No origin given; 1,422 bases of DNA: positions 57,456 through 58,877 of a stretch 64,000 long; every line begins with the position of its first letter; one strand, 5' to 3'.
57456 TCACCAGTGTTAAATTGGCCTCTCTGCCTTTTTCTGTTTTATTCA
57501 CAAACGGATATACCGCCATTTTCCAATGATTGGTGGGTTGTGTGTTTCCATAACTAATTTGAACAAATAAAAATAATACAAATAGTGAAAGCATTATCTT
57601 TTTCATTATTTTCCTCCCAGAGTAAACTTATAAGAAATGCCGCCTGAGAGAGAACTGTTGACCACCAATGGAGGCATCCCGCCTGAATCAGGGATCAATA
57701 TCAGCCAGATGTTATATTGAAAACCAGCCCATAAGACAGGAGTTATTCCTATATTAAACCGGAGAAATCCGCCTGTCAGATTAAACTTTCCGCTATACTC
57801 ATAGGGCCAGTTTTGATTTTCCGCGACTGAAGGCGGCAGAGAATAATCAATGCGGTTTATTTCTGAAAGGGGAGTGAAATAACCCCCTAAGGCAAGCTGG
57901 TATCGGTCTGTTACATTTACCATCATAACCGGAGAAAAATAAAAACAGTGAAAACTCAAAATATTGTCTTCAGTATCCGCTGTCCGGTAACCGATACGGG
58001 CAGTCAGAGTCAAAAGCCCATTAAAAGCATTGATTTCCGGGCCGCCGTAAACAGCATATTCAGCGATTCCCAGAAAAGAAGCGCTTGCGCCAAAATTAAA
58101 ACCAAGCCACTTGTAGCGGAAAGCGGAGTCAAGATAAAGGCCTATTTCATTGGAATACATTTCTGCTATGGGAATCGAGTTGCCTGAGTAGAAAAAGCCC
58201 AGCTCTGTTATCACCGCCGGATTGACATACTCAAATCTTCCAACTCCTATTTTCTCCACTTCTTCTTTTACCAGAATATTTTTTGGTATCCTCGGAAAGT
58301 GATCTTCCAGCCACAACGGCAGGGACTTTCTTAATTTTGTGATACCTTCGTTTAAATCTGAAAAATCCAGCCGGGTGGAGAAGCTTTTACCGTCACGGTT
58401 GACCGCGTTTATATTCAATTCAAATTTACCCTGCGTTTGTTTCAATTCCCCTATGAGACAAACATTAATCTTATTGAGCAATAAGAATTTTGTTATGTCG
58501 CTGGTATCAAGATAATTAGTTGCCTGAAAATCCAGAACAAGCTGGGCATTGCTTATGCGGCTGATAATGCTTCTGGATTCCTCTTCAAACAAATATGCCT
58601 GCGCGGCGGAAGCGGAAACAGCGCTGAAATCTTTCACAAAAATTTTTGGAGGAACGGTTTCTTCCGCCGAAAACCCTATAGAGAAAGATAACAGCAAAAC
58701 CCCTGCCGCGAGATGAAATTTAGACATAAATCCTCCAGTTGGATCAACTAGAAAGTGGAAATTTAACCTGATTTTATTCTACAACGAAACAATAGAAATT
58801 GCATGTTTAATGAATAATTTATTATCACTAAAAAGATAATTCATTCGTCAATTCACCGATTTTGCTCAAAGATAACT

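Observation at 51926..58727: Five-gene minus-strand operon coupling two paralogous N-domain-plus-barrel envelope proteins to Ca2+/cation and Na+/H+ antiporters and trehalose synthesis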

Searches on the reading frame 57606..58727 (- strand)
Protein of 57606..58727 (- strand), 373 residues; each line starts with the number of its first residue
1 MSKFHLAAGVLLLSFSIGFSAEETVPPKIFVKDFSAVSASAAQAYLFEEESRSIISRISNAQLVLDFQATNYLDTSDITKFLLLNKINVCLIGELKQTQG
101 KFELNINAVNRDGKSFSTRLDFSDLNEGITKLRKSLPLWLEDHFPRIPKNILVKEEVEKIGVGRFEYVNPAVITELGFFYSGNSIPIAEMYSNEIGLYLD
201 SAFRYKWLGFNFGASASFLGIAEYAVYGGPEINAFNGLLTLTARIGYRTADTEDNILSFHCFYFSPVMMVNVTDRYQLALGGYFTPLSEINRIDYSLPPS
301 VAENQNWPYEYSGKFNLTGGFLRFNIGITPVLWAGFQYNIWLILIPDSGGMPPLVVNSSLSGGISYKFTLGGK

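Call 9: search_protein_families(library=pfam, proteins=[window:57606-58727:-], max_evalue=0.1)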
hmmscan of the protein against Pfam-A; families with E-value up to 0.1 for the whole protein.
window:57606-58727:- (373 aa): 0 families

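Call 10: search_protein_families(library=ncbifam, proteins=[window:57606-58727:-], max_evalue=0.1)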
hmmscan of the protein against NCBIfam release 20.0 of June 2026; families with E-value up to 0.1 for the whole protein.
window:57606-58727:- (373 aa): 1 family
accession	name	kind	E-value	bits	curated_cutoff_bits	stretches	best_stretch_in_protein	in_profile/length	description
NF049867.1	TP0183_fam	equivalog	0.0013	17.8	140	1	1-136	1-134/286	TP0183 family DNA metabolism protein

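Call 13: find_homologous_proteins(query=window:57606-58727:-)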
Query window:57606-58727:- (373 aa): 1 proteins with E <= 0.001 among 7966 candidates.
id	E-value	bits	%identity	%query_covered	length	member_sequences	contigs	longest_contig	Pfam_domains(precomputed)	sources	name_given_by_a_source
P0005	1.6e-247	839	100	100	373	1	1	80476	-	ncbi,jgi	jgi:hypothetical protein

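Call 27: find_homologous_proteins(query=A1, max_evalue=0.01)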
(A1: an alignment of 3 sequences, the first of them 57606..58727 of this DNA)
Query A1 (3 sequences) (373 aa, profile of the alignment): 2 proteins with E <= 0.01 among 8000 candidates.
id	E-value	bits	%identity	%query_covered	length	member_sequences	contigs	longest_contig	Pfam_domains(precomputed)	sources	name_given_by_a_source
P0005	3.0e-192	657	100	100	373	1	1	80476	-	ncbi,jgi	jgi:hypothetical protein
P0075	5.8e-180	616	31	99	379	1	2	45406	-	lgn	-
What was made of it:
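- Tried and rejected: An alignment query for P1 added one more (call 27).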

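Call 29: find_encoding_contigs(protein=P0005, flank=10000, max_places=3)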
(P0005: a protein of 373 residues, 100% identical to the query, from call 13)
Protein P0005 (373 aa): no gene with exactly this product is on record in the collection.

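Call 53: predict_structure(alignment_id=A5)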
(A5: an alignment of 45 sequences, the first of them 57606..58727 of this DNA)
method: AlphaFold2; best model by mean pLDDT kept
length: 373 residues; sequences in the alignment: 45
mean_pLDDT: 72.9   pTM: 0.59
mean pLDDT of the five models: 72.9, 71.2, 68.6, 68.4, 67.6
residues with pLDDT >= 90: 123; 70-90: 73; 50-70: 118; < 50: 59
segments of 3 or more residues with pLDDT < 50: 162-167, 254-267, 286-319, 350-352
pLDDT, mean of each block of 10 residues (from residue 1): 87 82 92 97 98 97 92 87 93 98 98 97 98 98 92 71 52 81 61 73 70 68 68 60 60 46 46 61 50 38 40 44 56 59 55 63 78 53
secondary structure, 60 per line:
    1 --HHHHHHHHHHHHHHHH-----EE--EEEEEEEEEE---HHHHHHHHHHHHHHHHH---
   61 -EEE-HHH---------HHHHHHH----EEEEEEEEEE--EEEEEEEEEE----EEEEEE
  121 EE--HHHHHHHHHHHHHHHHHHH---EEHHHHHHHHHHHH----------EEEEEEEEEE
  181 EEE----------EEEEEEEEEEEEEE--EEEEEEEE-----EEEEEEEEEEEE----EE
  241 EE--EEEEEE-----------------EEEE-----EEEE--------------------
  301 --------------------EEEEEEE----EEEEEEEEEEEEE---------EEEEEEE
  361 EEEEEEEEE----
elements in order: H3-18 E28-37 H41-57 E62-64 H78-84 E89-98 E101-110 E115-122 H125-143 H149-160 E171-183 E194-207 E210-217 E223-234 E239-242 E245-250 E268-271 E277-280 E321-327 E332-344 E354-369
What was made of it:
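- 57606..58727 (-): P1: the divergent partner of the outer-membrane pair. Signal peptide (residues 1-21, ...FSA/EE, no lipobox Cys), TolB-N/PelC/LpoB-like alpha/beta domain (about 25-145), helical linker, beta-rich C-terminal half (about 171-369). AF2 gives pLDDT above 87 for residues 1-150 and 38-70 for the C-terminal half: call 53.
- P1's barrel is poorly modelled (pLDDT 38-70, call 53).
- Tried and rejected: P1 was therefore modelled on a mixed P1/P2 alignment, which probably explains the weak barrel (call 53).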

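Call 57: fold_search(model_id=the predicted structure, library=pdb)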
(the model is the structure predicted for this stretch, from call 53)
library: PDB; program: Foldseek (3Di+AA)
matches with E <= 10: 1163; with E <= 0.001: 20
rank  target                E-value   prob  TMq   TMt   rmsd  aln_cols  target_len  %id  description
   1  7mx5_B                1.8e-06  1.00  0.25  0.24  22.7       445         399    9  Crystal structure of TolB from Acinetobacter baumannii (released 2021-05-26)
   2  7mx5_A                3.3e-06  1.00  0.24  0.23  23.2       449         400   10  Crystal structure of TolB from Acinetobacter baumannii (released 2021-05-26)
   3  2w8b_B                1.4e-05  1.00  0.24  0.22  22.1       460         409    8  Crystal structure of processed TolB in complex with Pal (released 2009-02-17)
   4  1p4t                  1.5e-05  1.00  0.20  0.38   8.6       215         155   11  Crystal structure of Neisserial surface protein A (NspA) (released 2003-07-22)
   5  2w8b_A                1.7e-05  1.00  0.24  0.22  21.9       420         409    6  Crystal structure of processed TolB in complex with Pal (released 2009-02-17)
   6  4r40_C                1.9e-05  0.98  0.20  0.19  22.1       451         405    8  Crystal Structure of TolB/Pal complex from Yersinia pestis. (released 2014-09-03)
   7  3iax_A                2.1e-05  1.00  0.24  0.22  19.7       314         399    8  The crystal structure of the TolB box of Colicin A in complex with TolB reveals important differences in the recruitme (released 2009-10-13)
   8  2ge4_MODEL_1_A        2.2e-05  1.00  0.24  0.40   7.9       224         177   15  High-resolution solution structure of outer membrane protein A transmembrane domain (released 2006-04-11)
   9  2n2l_MODEL_1_A        2.5e-05  1.00  0.20  0.40   9.3       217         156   11  NMR structure of yersinia pestis ail (attachment invasion locus) in decylphosphocholine micelles calculated wi (released 2015-07-22)
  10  9fzc_A                2.8e-05  1.00  0.18  0.32  10.7       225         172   11  Structure of OmpA-short in complex with nanobody Nb01 (released 2024-07-17)
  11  9a2m_MODEL_1_A        3.1e-05  1.00  0.17  0.18  14.6       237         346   11  Model of E. coli OmpA by in-cell photo-crosslinking MS and deep learning (released 2023-02-24)
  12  9a2l_MODEL_1_A        6.7e-05  1.00  0.25  0.22  19.9       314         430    8  Model of E. coli TolB by in-cell photo-crosslinking MS and deep learning (released 2023-02-24)
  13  2hqs_B                9.3e-05  1.00  0.24  0.22  19.4       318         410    7  Crystal structure of TolB/Pal complex (released 2007-04-03)
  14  2mnh_MODEL_1_A        2.8e-04  1.00  0.21  0.40   8.8       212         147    9  Refined structure of outer membrane protein x in nanodisc by measuring residual dipolar couplings (released 2015-03-18)
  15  2jmm_MODEL_1_A        3.5e-04  1.00  0.23  0.44  10.0       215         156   14  NMR solution structure of a minimal transmembrane beta-barrel platform protein (released 2007-07-03)
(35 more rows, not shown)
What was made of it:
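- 57606..58727 (-): Foldseek hits TolB, LpoB, GNA1162 and PelC with the N-domain, and NspA, OmpA and Ail with the C-terminal half: call 57.
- P1: the N-domain is confident and has the same fold (calls 53, 57).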

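Call 71: search_solved_structures(query=A4, max_evalue=10)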
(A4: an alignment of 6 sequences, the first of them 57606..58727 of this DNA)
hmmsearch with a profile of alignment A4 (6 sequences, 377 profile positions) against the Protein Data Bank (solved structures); distinct sequences matched with E-value up to 10: 1.
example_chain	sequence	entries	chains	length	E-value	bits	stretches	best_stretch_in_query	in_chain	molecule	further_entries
2e9h_A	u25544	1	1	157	0.52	12.3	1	164-241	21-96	Eukaryotic translation initiation factor 5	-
